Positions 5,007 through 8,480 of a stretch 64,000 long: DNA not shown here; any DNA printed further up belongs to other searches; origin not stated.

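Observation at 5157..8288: Giant TPR array fused to a ~290-aa beta-barrel, followed by lipoprotein genes: Slam/T11SS-like translocon or polysaccharide-porin-like scaffold without polysaccharide genes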

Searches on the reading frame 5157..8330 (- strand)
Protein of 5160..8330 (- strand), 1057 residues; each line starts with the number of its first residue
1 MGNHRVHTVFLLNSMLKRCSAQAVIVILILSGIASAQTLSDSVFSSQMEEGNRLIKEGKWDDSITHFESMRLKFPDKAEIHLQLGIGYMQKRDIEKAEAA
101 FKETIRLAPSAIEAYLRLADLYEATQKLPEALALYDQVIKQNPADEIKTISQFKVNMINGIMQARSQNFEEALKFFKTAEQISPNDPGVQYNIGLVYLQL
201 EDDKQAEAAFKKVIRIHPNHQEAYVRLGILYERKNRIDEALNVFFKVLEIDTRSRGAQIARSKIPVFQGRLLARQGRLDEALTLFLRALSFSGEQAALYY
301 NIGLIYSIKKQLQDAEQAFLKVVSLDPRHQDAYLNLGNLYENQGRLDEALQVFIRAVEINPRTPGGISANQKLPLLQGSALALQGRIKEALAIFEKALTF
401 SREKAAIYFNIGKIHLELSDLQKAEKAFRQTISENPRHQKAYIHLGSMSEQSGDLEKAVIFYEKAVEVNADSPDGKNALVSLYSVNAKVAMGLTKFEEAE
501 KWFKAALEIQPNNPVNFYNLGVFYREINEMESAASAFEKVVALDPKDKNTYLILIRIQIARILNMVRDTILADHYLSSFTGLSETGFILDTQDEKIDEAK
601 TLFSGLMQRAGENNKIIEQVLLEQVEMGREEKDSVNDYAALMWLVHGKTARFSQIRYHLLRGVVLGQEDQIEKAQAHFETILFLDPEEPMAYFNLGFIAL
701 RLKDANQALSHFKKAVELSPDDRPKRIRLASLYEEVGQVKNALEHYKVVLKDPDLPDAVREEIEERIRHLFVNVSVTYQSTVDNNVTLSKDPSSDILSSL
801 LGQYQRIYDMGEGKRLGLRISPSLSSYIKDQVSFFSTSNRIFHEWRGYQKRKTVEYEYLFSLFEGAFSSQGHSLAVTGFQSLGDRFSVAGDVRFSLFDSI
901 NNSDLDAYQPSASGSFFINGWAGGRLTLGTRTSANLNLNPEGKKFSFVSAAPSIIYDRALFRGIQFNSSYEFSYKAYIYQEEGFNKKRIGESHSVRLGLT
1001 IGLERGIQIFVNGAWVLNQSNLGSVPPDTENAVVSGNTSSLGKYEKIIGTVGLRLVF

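Call 7: search_protein_families(library=pfam, proteins=[window:5157-8288:-], max_evalue=0.1)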
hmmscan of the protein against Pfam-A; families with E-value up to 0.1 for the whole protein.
window:5157-8288:- (1043 aa): 60 families (the best 25 are shown)
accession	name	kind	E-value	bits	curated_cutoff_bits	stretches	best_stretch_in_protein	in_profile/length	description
PF00515.34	TPR_1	-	2.3e-87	284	27.8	11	317-347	2-32/34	Tetratricopeptide repeat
PF07719.23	TPR_2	-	5.5e-87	279.3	27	13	317-348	2-33/34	Tetratricopeptide repeat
PF13181.12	TPR_8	-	2.4e-74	239.6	25.7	10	317-348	2-33/34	Tetratricopeptide repeat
PF13432.12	TPR_16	-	3.5e-63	210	32.7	7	68-131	1-64/65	Tetratricopeptide repeat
PF14559.12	TPR_19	-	2.6e-58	194.7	25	9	296-348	5-57/68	Tetratricopeptide repeat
PF13414.12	TPR_11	-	4.8e-58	193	26.8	6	153-186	8-41/42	TPR repeat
PF13424.12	TPR_12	-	1.1e-51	173.4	30.1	11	318-388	5-76/77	Tetratricopeptide repeat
PF13428.12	TPR_14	-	4.3e-48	157.2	23.5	4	317-350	2-35/44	Tetratricopeptide repeat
PF13431.12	TPR_17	-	1.5e-43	143.9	24.4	4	304-337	1-34/34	Tetratricopeptide repeat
PF13176.12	TPR_7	-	2.7e-42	139.7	27.9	3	318-346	1-29/36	Tetratricopeptide repeat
PF13174.12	TPR_6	-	6.6e-35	117.8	26.3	3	99-129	1-31/33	Tetratricopeptide repeat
PF13371.12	TPR_9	-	3.2e-29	101.2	35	5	653-709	7-63/73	Tetratricopeptide repeat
PF23914.1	TPR_CcmH_CycH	-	1.1e-27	97.2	42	5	61-172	47-154/158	Cytochrome c-type biogenesis protein H TPR domain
PF13374.12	TPR_10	-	2.8e-26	91.1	27.5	1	318-345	4-31/42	Tetratricopeptide repeat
PF17874.7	TPR_MalT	-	5.1e-26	92.2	45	4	374-495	25-151/336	MalT-like TPR region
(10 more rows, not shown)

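Call 8: search_protein_families(library=ncbifam, proteins=[window:5157-8288:-], max_evalue=0.1)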
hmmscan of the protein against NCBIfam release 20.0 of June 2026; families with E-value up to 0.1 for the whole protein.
window:5157-8288:- (1043 aa): 48 families (the best 25 are shown)
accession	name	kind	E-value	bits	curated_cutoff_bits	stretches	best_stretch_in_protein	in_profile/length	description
NF040959.1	MamA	equivalog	2e-62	210.3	200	6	138-237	104-203/204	magnetosome protein MamA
TIGR02917.1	PEP_TPR_lipo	equivalog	2e-58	198.1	312.2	4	153-470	377-680/899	XrtA/PEP-CTERM system TPR-repeat protein PrsT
TIGR02521.1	type_IV_pilW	equivalog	4.7e-48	163.8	154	6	281-457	30-201/234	type IV pilus biogenesis/stability protein PilW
TIGR02552.1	LcrH_SycD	equivalog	6.9e-43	145.6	104.8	6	151-208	64-121/136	SycD/LcrH family type III secretion system chaperone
NF047371.1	FlcA_CTERM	equivalog_domain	7.1e-36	123.9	300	5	107-236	408-536/646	periplasmic flagellar collar protein FlcA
NF033762.1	social_mot_Tgl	equivalog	1.8e-35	122.5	225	5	116-339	10-227/252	social motility TPR repeat lipoprotein Tgl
NF033920.0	C39_PA2778_fam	equivalog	2.3e-33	115.7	150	6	366-454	165-253/255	PA2778 family cysteine peptidase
NF047507.1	TPR_BatC_Lepto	exception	1.9e-31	109.2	175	4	146-243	31-132/214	TPR repeat-containing protein BatC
TIGR02795.1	tol_pal_ybgF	equivalog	1.1e-30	106.7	90.1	4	33-132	5-110/119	tol-pal system protein YbgF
TIGR00540.1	TPR_hemY_coli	hypoth_equivalog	6.2e-30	104.2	142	6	43-123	305-384/385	heme biosynthesis-associated TPR protein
TIGR00990.1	3a0801s09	subfamily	7.4e-30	104.1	757.25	4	147-346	373-572/615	mitochondrial import receptor subunit TOM70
NF008391.2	PRK11189.1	equivalog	4.7e-27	95.2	250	4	485-538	84-137/297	lipoprotein NlpI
NF033758.1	gliding_GltE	equivalog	7.2e-27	94.4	225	4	43-296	99-338/411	adventurous gliding motility TPR repeat lipoprotein GltE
NF002725.1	PRK02603.1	equivalog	5.6e-24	85.1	143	3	434-494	81-141/173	photosystem I assembly protein Ycf3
NF008757.0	PRK11788.1-5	equivalog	1.1e-22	80.8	363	3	59-238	102-280/388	lipopolysaccharide assembly protein LapB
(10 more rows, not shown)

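Call 16: list_cluster_members(proteins=[window:5160-8330:-, window:5160-8288:-, window:2350-5151:-, window:8297-9118:-, window:9320-10840:-])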
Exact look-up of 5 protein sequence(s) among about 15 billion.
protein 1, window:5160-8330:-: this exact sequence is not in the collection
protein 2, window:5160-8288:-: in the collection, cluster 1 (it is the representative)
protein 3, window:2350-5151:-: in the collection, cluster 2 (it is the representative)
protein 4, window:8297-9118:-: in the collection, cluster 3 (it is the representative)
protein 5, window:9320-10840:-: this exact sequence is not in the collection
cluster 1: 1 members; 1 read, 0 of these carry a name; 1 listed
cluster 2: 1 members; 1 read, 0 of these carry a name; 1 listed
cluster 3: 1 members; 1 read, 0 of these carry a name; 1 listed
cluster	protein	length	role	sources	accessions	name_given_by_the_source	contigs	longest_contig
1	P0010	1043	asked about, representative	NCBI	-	-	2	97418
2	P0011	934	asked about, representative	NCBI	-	-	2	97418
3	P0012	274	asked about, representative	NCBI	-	-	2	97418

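Call 17: find_encoding_contigs(protein=P0010, flank=10000, max_places=4)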
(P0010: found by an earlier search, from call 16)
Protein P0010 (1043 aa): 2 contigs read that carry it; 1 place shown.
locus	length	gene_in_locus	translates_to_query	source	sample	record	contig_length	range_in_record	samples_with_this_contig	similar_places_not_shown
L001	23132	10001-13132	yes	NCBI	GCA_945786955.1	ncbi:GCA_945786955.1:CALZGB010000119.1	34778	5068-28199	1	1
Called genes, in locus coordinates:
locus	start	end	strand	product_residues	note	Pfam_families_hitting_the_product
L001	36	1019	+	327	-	-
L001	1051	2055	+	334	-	-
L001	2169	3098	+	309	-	PF01695:IstB_IS21 (weak), PF02562:PhoH, PF13245:AAA_19 (weak), PF13604:AAA_30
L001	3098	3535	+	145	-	PF02130:YbeY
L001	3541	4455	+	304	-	PF02881:SRP54_N, PF00448:SRP54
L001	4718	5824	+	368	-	-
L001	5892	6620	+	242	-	-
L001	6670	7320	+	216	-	-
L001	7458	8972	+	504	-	PF06980:DUF1302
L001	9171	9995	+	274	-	-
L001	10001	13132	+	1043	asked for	PF25063:ARM_TT21_C (weak), PF13432:TPR_16, PF14559:TPR_19 (weak), PF13414:TPR_11 (weak), PF14559:TPR_19, PF00515:TPR_1, PF13424:TPR_12, PF13432:TPR_16, +43 more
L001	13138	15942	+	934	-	PF13620:CarboxypepD_reg (faint)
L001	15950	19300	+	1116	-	PF18911:PKD_4, PF22352:K319L-like_PKD (weak), PF13385:Laminin_G_3, PF16656:Pur_ac_phosph_N, PF01344:Kelch_1, PF13415:Beta-prop_FBX42, PF24681:Kelch_KLHDC2_KLHL20_DRC7, PF24981:Beta-prop_ATRN-LZTR1, +4 more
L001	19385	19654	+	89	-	PF14209:DUF4321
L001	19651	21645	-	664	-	PF00270:DEAD (faint), PF04851:ResIII, PF17757:UvrB_inter, PF27431:UvrB_3rd, PF00271:Helicase_C, PF12344:UvrB, PF02151:UVR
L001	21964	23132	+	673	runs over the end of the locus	PF10114:PocR, PF01590:GAF, PF13185:GAF_2, PF13492:GAF_3, PF00990:GGDEF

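Call 76: search_protein_families(library=pfam, proteins=[L001:36-1019:+, L001:1051-2055:+], max_evalue=0.1)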
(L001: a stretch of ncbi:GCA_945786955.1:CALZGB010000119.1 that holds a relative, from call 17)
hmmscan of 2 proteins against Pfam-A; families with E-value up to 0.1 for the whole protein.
L001:36-1019:+ (327 aa): 8 families
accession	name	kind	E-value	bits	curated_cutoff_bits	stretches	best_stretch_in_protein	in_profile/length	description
PF15902.12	Sortilin-Vps10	-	3e-21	76.2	33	3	93-208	2-123/446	Sortilin, neurotensin receptor 3,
PF14870.12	PSII_BNR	-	2.6e-10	40.5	27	1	189-321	4-137/303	Photosynthesis system II assembly factor YCF48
PF25174.1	Beta-prop_THOC3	-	0.0023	17.4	305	1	161-268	89-192/272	THOC3 beta-propeller domain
PF24814.1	WD40_Prp19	-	0.0028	17.2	320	0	120-224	9-112/281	Prp19 WD40 domain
PF13088.12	BNR_2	-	0.007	16.2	31.4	0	270-304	84-118/277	BNR repeat-like domain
PF02012.26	BNR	-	0.0078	16.5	27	0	271-282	1-12/12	BNR/Asp-box repeat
PF00780.28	CNH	-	0.0099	16.2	26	0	173-192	2-22/255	CNH domain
PF13810.12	DUF4185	-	0.017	14.8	39.5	0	246-286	105-145/309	Domain of unknown function (DUF4185)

L001:1051-2055:+ (334 aa): 3 families
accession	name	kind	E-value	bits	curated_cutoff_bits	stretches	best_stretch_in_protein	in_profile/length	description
PF14870.12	PSII_BNR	-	1.1e-43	150.1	27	4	173-245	20-95/303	Photosynthesis system II assembly factor YCF48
PF15902.12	Sortilin-Vps10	-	2.6e-07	30.2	33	2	113-210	5-116/446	Sortilin, neurotensin receptor 3,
PF02012.26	BNR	-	4.3e-07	29.4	27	0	195-205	2-12/12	BNR/Asp-box repeat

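Call 86: search_protein_families(library=pfam, alignment_id=A6, max_evalue=1)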
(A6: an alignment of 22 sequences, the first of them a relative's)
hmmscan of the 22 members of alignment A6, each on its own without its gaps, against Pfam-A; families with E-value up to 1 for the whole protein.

A. member 1, P0012 (274 aa): 0 families

B. families by the number of members that match (of 22 scanned): 5 families
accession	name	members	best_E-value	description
PF13505.12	OMP_b-brl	3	2.9e-06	Outer membrane protein beta-barrel domain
PF20318.3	DUF6613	1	0.034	Family of unknown function (DUF6613)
PF16956.11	Porin_7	1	0.094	Putative general bacterial porin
PF11752.14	DUF3309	1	0.1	Protein of unknown function (DUF3309)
PF00249.37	Myb_DNA-binding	1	0.17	Myb-like DNA-binding domain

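Call 87: search_solved_structures(query=A6, max_evalue=10)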
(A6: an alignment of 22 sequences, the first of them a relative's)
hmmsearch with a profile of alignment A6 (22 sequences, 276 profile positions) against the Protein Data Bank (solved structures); distinct sequences matched with E-value up to 10: 0.
